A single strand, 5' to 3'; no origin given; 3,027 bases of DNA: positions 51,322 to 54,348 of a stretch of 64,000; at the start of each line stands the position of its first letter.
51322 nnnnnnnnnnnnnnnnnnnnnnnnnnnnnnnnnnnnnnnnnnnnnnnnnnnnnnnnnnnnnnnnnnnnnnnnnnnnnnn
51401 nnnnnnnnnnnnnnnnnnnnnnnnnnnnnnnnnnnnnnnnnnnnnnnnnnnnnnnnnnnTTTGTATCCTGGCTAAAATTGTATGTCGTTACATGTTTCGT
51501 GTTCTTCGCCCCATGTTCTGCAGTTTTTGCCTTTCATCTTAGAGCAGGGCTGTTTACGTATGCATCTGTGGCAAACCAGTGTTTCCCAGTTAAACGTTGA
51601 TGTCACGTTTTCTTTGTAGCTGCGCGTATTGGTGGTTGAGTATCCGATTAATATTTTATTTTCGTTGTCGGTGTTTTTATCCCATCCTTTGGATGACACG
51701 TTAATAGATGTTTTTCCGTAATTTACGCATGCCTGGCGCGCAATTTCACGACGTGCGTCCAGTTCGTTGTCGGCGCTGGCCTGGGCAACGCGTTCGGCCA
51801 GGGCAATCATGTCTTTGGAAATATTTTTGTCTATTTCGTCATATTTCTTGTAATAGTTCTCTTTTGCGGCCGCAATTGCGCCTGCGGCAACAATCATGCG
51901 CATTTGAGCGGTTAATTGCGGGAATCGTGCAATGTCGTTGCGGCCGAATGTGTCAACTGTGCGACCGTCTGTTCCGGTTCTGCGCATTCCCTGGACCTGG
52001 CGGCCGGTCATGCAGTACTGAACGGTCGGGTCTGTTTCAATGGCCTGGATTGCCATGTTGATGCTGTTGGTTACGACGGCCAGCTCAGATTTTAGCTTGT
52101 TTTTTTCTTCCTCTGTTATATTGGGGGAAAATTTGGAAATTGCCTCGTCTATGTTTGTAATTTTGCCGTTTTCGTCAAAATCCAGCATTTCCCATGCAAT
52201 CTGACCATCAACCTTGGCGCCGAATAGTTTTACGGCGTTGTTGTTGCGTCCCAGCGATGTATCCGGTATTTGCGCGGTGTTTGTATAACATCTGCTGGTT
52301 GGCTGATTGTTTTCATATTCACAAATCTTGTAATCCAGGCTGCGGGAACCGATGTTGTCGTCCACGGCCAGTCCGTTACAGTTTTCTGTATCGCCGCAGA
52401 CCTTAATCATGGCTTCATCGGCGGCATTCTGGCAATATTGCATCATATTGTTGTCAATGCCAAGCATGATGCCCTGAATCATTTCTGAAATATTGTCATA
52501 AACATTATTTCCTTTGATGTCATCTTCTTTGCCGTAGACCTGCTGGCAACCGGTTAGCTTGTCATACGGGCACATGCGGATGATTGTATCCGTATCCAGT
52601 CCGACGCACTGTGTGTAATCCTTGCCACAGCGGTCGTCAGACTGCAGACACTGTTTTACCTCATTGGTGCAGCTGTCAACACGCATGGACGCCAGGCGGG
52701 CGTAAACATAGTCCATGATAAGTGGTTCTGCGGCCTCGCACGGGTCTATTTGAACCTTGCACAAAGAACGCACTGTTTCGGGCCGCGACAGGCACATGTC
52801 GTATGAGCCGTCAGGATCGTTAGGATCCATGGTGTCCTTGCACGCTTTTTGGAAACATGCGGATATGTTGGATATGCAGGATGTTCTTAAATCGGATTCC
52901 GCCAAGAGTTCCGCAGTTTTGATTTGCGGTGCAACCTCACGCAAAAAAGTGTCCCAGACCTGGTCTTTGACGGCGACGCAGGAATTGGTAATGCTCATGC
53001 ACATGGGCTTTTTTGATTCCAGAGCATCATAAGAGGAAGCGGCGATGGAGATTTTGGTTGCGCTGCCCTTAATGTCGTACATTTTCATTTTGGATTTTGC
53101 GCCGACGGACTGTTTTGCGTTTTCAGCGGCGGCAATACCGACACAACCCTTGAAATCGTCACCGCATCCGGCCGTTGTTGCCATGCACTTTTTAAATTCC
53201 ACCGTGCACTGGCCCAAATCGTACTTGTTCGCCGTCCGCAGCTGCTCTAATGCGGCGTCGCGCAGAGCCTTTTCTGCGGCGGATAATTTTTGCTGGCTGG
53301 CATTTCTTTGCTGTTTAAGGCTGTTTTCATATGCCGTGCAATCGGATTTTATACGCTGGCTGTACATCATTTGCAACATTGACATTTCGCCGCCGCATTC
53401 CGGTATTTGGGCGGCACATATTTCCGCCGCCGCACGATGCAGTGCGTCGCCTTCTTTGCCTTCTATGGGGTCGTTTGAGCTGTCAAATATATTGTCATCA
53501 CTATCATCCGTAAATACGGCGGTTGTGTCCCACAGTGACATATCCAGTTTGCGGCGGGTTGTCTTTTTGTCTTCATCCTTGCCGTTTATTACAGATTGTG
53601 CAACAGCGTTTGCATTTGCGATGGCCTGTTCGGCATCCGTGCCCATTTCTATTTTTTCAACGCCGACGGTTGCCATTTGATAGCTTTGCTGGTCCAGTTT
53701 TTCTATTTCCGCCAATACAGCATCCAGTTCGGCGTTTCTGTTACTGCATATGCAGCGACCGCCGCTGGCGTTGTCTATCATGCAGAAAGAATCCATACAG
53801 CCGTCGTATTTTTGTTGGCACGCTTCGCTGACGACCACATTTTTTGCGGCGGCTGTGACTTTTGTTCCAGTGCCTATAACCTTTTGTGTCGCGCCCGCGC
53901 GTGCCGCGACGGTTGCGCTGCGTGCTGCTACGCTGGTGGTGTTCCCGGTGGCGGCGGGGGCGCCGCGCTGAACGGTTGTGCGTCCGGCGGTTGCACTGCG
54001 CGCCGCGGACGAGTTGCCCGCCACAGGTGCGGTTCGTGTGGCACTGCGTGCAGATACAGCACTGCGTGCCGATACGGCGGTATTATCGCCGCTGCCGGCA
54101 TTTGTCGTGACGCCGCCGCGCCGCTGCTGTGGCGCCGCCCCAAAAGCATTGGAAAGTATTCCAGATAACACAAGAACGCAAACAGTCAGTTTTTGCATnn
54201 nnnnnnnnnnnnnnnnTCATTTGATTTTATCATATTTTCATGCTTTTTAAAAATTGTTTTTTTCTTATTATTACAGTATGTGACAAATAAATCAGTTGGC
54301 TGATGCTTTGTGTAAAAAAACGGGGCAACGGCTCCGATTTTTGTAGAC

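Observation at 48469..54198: Tandem pair of ~900-1000-aa secreted cysteine-rich proteins of no recognisable family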

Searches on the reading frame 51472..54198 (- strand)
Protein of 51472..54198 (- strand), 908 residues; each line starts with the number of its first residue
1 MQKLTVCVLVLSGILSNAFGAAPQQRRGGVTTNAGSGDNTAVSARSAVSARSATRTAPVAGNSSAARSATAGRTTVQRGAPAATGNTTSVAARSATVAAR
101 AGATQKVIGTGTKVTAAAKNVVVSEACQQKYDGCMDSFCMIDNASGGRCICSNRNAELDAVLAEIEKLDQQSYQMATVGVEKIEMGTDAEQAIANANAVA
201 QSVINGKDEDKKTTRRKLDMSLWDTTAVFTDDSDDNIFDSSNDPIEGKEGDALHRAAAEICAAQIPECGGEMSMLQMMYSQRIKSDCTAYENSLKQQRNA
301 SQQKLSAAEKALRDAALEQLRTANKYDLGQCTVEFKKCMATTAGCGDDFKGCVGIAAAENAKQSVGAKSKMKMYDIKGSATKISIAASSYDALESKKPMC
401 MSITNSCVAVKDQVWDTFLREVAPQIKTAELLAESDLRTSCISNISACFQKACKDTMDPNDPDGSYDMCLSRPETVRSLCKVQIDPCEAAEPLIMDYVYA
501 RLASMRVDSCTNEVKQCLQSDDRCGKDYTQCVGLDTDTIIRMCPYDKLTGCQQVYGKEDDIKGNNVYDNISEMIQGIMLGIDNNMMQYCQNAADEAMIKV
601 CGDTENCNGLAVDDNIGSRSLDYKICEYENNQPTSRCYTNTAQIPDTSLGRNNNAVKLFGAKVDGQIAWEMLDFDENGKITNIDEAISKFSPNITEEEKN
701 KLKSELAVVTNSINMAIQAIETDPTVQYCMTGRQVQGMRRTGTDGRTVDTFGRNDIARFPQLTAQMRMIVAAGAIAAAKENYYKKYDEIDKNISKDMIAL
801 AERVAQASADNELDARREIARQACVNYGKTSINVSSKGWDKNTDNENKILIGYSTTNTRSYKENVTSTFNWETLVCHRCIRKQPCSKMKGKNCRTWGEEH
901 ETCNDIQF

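Call 3: search_protein_families(library=pfam, proteins=[window:51472-54198:-], max_evalue=1)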
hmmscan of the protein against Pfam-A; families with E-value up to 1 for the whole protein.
window:51472-54198:- (908 aa): 0 families

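Call 4: search_protein_families(library=ncbifam, proteins=[window:51472-54198:-], max_evalue=1)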
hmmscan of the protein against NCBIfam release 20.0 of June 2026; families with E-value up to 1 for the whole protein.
window:51472-54198:- (908 aa): 1 family
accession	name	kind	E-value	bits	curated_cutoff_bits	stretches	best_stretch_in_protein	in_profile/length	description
TIGR03242.1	arg_catab_astE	equivalog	0.056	12.7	305.65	1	748-796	213-260/319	succinylglutamate desuccinylase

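Call 6: find_homologous_proteins(query=window:51472-54198:-, max_evalue=0.001)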
Query window:51472-54198:- (908 aa): 1000 proteins with E <= 0.001 among 8000 candidates; the best 120 are listed.
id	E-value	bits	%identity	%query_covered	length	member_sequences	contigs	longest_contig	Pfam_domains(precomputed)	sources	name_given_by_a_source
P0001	0.0e+0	1641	82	100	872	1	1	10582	-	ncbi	-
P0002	0.0e+0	1370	69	100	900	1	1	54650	-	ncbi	-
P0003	0.0e+0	1341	69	92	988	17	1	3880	-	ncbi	-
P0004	0.0e+0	1331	74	91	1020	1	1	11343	-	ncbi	-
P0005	0.0e+0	1290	64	100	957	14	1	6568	-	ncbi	-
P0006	0.0e+0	1233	62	100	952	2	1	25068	-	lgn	-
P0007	0.0e+0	1214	62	100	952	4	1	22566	-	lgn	-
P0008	0.0e+0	1210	65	91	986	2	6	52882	-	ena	-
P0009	0.0e+0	1204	62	93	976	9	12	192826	-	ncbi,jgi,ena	-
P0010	0.0e+0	1196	64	92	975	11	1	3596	-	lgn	-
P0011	0.0e+0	1165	87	66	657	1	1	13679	-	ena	-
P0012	0.0e+0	1145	58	100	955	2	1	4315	-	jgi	-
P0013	0.0e+0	1117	60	92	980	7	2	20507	-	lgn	-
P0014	0.0e+0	1113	60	91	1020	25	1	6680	-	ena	-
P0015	0.0e+0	1107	59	92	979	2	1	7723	-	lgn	-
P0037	0.0e+0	1084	59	93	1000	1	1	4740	-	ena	-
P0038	0.0e+0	1083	58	93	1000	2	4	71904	-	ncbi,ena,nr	ncbi:MAG: hypothetical protein IJ560_03385 [Alphaproteobacteria bacterium]|nr:hypothetical protein [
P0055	0.0e+0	1062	55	100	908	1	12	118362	-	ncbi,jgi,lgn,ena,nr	ncbi:MAG: hypothetical protein E7011_01900 [Alphaproteobacteria bacterium]|nr:hypothetical protein [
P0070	0.0e+0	1042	61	82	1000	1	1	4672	-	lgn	-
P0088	0.0e+0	1026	56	93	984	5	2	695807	-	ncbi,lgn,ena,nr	ncbi:MAG: hypothetical protein IJ866_02430 [Alphaproteobacteria bacterium]|nr:hypothetical protein [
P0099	0.0e+0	1020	57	80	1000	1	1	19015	-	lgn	-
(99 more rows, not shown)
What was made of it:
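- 51472..54198 (-): CRP-B gene: 908 aa, 38 Cys in the mature protein, no membrane anchor ('B-type'). An alternative upstream ATG lies at 54216. More than 1000 homologs (call 6).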

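Call 14: find_related_loci(query=A1, collection=genome_contigs, flank=10000)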
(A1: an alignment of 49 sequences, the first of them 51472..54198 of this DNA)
Query A1 (908 aa) in genome_contigs; peptide patterns used: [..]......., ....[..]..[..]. (x = any residue, [..] = any of these).
341 stretches matched a pattern; 322 encode a relative of the query (tblastn E <= 1e-3); the best 80 are kept; 77 distinct loci.
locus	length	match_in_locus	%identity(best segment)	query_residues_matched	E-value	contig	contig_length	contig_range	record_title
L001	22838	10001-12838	62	1-908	0e+0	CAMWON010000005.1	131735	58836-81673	MAG TPA_asm: uncultured Alphaproteobacteria bacterium isolate SRR14411251_bin.18_metawrap_v1.3_MAG genome assembly, cont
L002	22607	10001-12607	60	37-908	0e+0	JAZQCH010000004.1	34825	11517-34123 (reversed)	MAG: Candidatus Enterousia sp. isolate T1900044638_TS20190104.MAGScoT_cleanbin_000052 SGB_1211_k141_592585, whole genome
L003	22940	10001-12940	58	1-908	0e+0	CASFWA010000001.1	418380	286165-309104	uncultured proteobacterium isolate A86_L4_360360_idba_bin.28 genome assembly, contig: A86_L4_360360_idba_bin.28.fa_scaff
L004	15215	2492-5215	55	1-908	0e+0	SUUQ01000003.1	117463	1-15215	MAG: Alphaproteobacteria bacterium isolate SIG50 NODE_3727_length_117463_cov_8.411016, whole genome shotgun sequence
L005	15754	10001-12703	56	1-908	0e+0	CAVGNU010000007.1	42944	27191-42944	Bacteroides fragilis isolate H07647-L1_cleanbin_000047 genome assembly, contig: Spades_H07647-L1_contig_460, whole genom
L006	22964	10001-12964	58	1-908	0e+0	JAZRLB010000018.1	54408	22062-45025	MAG: Candidatus Enterousia sp. isolate T1900045443_YK20190134.MAGScoT_cleanbin_000013 SGB_7129_k141_1577228, whole genom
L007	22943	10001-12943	54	1-908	0e+0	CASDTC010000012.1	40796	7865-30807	uncultured proteobacterium isolate T11_L1_319319_idba_bin.126 genome assembly, contig: T11_L1_319319_idba_bin.126.fa_sca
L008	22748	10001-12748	54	1-908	0e+0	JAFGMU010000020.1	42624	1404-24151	MAG: Alphaproteobacteria bacterium isolate Zod_Metabat.497 k87_4673190, whole genome shotgun sequence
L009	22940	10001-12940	59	1-908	0e+0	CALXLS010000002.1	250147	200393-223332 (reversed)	MAG: uncultured Alphaproteobacteria bacterium isolate BRZ_DL__bin85 genome assembly, contig: BRZ_DL__NODE_35_length_2501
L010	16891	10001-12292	67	1-789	0e+0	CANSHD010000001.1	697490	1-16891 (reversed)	MAG TPA_asm: uncultured Alphaproteobacteria bacterium isolate SRR15730559_bin.33_metawrap_v1.3_MAG genome assembly, cont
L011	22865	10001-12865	53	1-908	0e+0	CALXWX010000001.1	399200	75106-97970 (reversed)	MAG: uncultured Alphaproteobacteria bacterium isolate BRZ_EC__bin9 genome assembly, contig: BRZ_EC__NODE_9_length_399200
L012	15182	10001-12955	60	1-908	0e+0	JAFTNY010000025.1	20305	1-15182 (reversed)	MAG: Alphaproteobacteria bacterium isolate RGIG3991 Roe_deer_Cecum-4__c163206, whole genome shotgun sequence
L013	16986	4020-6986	57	1-908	0e+0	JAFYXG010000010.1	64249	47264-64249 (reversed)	MAG: Alphaproteobacteria bacterium isolate RGIG7505 Water_buffalos_Colon.Co__c1009779, whole genome shotgun sequence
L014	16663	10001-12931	61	1-908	0e+0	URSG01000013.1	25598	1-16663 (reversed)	uncultured Rickettsiales bacterium isolate UMGS1303 genome assembly, contig: NODE_249_length_25598_cov_5.780723, whole g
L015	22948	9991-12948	59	1-908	0e+0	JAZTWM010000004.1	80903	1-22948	MAG: Candidatus Enterousia sp. isolate T1900045333_YK20190022.MAGScoT_cleanbin_000042 SGB_6555_k141_1496535, whole genom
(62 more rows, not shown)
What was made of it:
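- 322 confirmed stretches in species-representative genomes, all that could be placed being Enterousia or uncultured alphaproteobacterial gut MAGs (call 14).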

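Call 15: search_solved_structures(query=A1, max_evalue=10)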
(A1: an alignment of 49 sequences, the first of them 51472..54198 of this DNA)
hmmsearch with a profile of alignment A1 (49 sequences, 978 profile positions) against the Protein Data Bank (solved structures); distinct sequences matched with E-value up to 10: 0.

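Call 20: predict_structure(alignment_id=A1)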
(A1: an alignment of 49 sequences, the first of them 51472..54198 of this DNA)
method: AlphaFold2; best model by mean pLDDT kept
length: 908 residues; sequences in the alignment: 49
mean_pLDDT: 61.3   pTM: 0.36
mean pLDDT of the five models: 61.3, 60.6, 58.8, 58.5, 53.8
residues with pLDDT >= 90: 0; 70-90: 369; 50-70: 294; < 50: 245
segments of 3 or more residues with pLDDT < 50: 1-5, 13-120, 141-147, 181-191, 204-243, 319-325, 362-369, 504-507, 734-756, 830-847
pLDDT, mean of each block of 10 residues (from residue 1): 47 39 30 29 29 30 26 29 29 26 31 36 68 72 48 55 65 57 45 54 46 34 35 31 51 72 74 73 68 69 67 53 56 85 76 61 45 66 71 82 74 81 74 55 64 67 61 59 52 55 53 72 69 64 67 54 59 61 75 86 78 76 79 75 77 69 78 75 75 75 86 87 80 46 42 51 82 85 84 81 69 68 67 32 45 71 80 80 75 74 79
secondary structure, 60 per line:
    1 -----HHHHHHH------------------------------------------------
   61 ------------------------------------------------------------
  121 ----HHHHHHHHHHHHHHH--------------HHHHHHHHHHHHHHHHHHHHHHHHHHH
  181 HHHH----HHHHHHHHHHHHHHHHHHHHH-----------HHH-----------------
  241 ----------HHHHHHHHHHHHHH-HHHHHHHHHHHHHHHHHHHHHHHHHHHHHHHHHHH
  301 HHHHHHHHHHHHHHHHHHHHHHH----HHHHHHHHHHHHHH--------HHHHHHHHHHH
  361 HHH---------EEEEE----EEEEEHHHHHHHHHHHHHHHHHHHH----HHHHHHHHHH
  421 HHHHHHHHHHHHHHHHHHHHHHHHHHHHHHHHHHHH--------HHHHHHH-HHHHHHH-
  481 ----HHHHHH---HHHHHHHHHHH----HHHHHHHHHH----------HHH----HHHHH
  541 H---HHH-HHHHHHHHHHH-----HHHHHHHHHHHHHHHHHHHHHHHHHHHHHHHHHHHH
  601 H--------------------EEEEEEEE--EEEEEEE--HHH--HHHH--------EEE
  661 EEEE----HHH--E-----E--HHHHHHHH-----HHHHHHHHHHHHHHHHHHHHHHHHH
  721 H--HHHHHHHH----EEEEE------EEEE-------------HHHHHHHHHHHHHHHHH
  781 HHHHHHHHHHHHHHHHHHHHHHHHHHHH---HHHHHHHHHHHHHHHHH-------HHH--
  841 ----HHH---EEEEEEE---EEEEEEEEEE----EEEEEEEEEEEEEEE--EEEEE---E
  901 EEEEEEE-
elements in order (helices of 4 or more, strands of 3 or more residues): H6-12 H125-139 H154-184 H189-209 H251-264 H266-323 H328-341 H350-363 E373-377 E382-386 H387-406 H411-456 H465-471 H473-479 H485-490 H494-504 H509-518 H536-541 H549-559 H565-601 E622-629 E632-638 H646-649 E658-664 H683-690 H696-721 H724-731 E736-740 E747-750 H764-808 H812-828 E851-857 E861-870 E875-889 E892-896 E900-907

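Call 26: fold_search(model_id=the predicted structure, library=pdb)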
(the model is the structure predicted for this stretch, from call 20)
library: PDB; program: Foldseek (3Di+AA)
matches with E <= 10: 116; with E <= 0.001: 0
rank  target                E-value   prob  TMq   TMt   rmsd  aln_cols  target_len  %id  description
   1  7wzg_D                9.1e-01  0.77  0.06  0.19   9.2       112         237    8  Cypemycin N-terminal methyltransferase CypM (released 2023-02-22)
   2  7wzg_A                1.1e+00  0.69  0.05  0.19  10.5       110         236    8  Cypemycin N-terminal methyltransferase CypM (released 2023-02-22)
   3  6yvu_B                1.1e+00  0.04  0.06  0.05  107.8       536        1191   12  Condensin complex from S.cerevisiae ATP-free apo non-engaged state (released 2020-07-15)
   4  9icz_B                1.4e+00  0.97  0.06  0.18   3.9        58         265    5  C-Methyltransferase SeMT from Saccharopolyspora erythraea (released 2025-12-10)
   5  3d2l_A                1.7e+00  0.96  0.05  0.19   3.2        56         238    5  Crystal structure of SAM-dependent methyltransferase (ZP_00538691.1) from EXIGUOBACTERIUM SP. 255-15 at 1.90 A resolut (released 2008-05-20)
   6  7wzg_C                2.2e+00  0.93  0.05  0.18   2.4        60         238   10  Cypemycin N-terminal methyltransferase CypM (released 2023-02-22)
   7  7zgt_A                2.2e+00  0.92  0.05  0.18   3.1        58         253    7  C-Methyltransferase PsmD from Streptomyces griseofuscus (apo form) (released 2022-12-28)
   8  7zkg_B                2.2e+00  0.95  0.05  0.19   2.5        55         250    5  C-Methyltransferase PsmD from Streptomyces griseofuscus with bound cofactor (crystal form 2) (released 2022-12-28)
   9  7ui9_n                2.2e+00  0.02  0.06  0.08  57.4       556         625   10  Core Mediator-PICearly (Copy A) (released 2023-02-15)
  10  9enr_A                2.3e+00  0.02  0.06  0.04  28.0       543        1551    8  Vitellogenin from the honey bee hemolymph (released 2025-03-26)
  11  7zkg_A                2.5e+00  0.90  0.05  0.19   2.4        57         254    7  C-Methyltransferase PsmD from Streptomyces griseofuscus with bound cofactor (crystal form 2) (released 2022-12-28)
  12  4oqd_A                2.7e+00  0.33  0.05  0.16   4.4        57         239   10  Crystal structure of the tylM1 N,N-dimethyltransferase in complex with SAH and TDP-Qui3NMe2 (released 2014-02-26)
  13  8ceo_l                2.7e+00  0.04  0.06  0.09  32.8       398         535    8  Yeast RNA polymerase II transcription pre-initiation complex with core Mediator and the +1 nucleosome (released 2023-03-08)
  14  7wzg_B                2.8e+00  0.30  0.05  0.18   9.3       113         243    9  Cypemycin N-terminal methyltransferase CypM (released 2023-02-22)
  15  4bg7_B                2.9e+00  0.14  0.04  0.24   6.7        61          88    8  Bacteriophage T5 Homolog of the Eukaryotic Transcription Coactivator PC4 Implicated in Recombination-Dependent DNA Rep (released 2013-09-11)
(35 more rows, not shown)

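Call 38: search_protein_representatives(alignment_id=A1)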
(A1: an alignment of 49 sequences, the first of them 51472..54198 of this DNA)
Query: 49 sequences, 978 profile positions. Proteins with E-value up to 0.001 (for the whole library): 908; up to 1e-10: 680; up to 1e-30: 292. The best 150 are listed.
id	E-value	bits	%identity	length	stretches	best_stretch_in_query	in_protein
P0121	0.0e+00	1237.0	-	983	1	1-978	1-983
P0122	0.0e+00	1236.1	-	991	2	61-909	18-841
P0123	0.0e+00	1194.5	-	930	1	18-977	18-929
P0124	0.0e+00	1184.0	-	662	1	1-635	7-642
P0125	0.0e+00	1107.4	-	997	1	1-978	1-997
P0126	0.0e+00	1091.5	-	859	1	89-978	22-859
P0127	0.0e+00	1088.4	-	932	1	47-978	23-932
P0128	0.0e+00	1051.3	-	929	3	43-850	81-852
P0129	0.0e+00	1048.3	-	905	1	91-977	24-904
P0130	0.0e+00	1035.1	-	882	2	1-837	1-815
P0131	0.0e+00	1024.0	-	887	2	1-843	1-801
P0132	0.0e+00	1020.2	-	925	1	1-878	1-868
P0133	6.1e-299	1010.9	-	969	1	1-977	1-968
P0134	6.2e-298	1007.6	-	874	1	96-978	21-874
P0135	6.5e-296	1000.9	-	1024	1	5-977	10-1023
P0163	1.0e-222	758.6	-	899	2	47-621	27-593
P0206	1.8e-167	575.7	-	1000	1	36-842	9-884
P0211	8.5e-160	550.3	-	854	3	97-622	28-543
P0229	1.1e-137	477.1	-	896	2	92-624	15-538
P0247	2.3e-116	406.5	-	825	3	94-622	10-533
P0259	4.0e-105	369.3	-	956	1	25-637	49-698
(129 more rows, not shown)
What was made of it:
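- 908 clusters at 50% identity with E <= 1e-3 (call 38).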

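Call 54: predict_structure(alignment_id=A2)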
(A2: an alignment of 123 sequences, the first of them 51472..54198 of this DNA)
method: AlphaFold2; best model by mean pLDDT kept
length: 908 residues; sequences in the alignment: 123
mean_pLDDT: 78.7   pTM: 0.54
mean pLDDT of the five models: 78.7, 77.1, 76.0, 75.8, 74.8
residues with pLDDT >= 90: 393; 70-90: 286; 50-70: 79; < 50: 150
segments of 3 or more residues with pLDDT < 50: 17-58, 60-118, 206-242, 830-839
pLDDT, mean of each block of 10 residues (from residue 1): 62 52 37 32 36 36 33 30 35 36 37 48 82 86 59 78 86 81 68 65 54 41 40 36 67 87 88 88 85 87 84 79 88 96 94 83 70 90 93 95 91 95 94 88 90 82 84 89 90 90 91 95 95 92 91 74 84 90 96 98 95 95 96 94 95 91 94 96 93 92 96 97 97 83 69 73 97 96 96 91 87 81 79 46 61 89 93 92 95 95 92
secondary structure, 60 per line:
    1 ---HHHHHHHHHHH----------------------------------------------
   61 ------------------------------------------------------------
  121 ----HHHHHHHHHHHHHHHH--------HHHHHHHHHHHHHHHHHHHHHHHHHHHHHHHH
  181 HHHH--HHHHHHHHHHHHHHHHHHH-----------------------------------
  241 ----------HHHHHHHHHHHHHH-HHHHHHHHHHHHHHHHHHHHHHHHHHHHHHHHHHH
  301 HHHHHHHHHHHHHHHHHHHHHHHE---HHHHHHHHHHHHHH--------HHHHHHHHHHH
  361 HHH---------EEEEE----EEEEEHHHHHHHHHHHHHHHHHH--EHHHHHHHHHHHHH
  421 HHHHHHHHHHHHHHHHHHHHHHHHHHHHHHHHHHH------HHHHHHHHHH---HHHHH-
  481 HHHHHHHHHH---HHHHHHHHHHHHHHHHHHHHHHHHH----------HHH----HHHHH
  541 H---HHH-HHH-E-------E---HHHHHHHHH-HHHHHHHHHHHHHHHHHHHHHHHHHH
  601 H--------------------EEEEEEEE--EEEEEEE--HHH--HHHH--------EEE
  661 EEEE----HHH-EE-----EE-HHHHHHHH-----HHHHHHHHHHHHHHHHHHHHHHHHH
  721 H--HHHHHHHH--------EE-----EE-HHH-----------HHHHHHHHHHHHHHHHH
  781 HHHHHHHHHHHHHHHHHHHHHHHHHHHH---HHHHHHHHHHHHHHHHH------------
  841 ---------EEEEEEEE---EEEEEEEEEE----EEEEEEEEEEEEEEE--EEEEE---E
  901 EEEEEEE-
elements in order (helices of 4 or more, strands of 3 or more residues): H4-14 H125-140 H149-184 H187-205 H251-264 H266-323 H328-341 H350-363 E373-377 E382-386 H387-404 H408-455 H462-471 H475-479 H481-490 H494-518 H536-541 H565-573 H575-601 E622-629 E632-638 H646-649 E658-664 H683-690 H696-721 H724-731 H764-808 H812-828 E850-857 E861-870 E875-889 E892-896 E900-907
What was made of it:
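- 51472..54198 (-): AlphaFold model pLDDT 78.7 (call 54).
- On TraN (F-type T4SS mating-pair stabilisation, PF06986 / TIGR02750): The CRP-B model is predominantly long alpha-helices (call 54).
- On Outer-membrane beta-barrel proteins (BAM substrates): Only about 55 residues of beta-sheet lie at the C-terminus (call 54).
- The AlphaFold model has pLDDT 78.7, with long helices (266-323, 408-455, 764-808) and a small C-terminal sheet (call 54).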
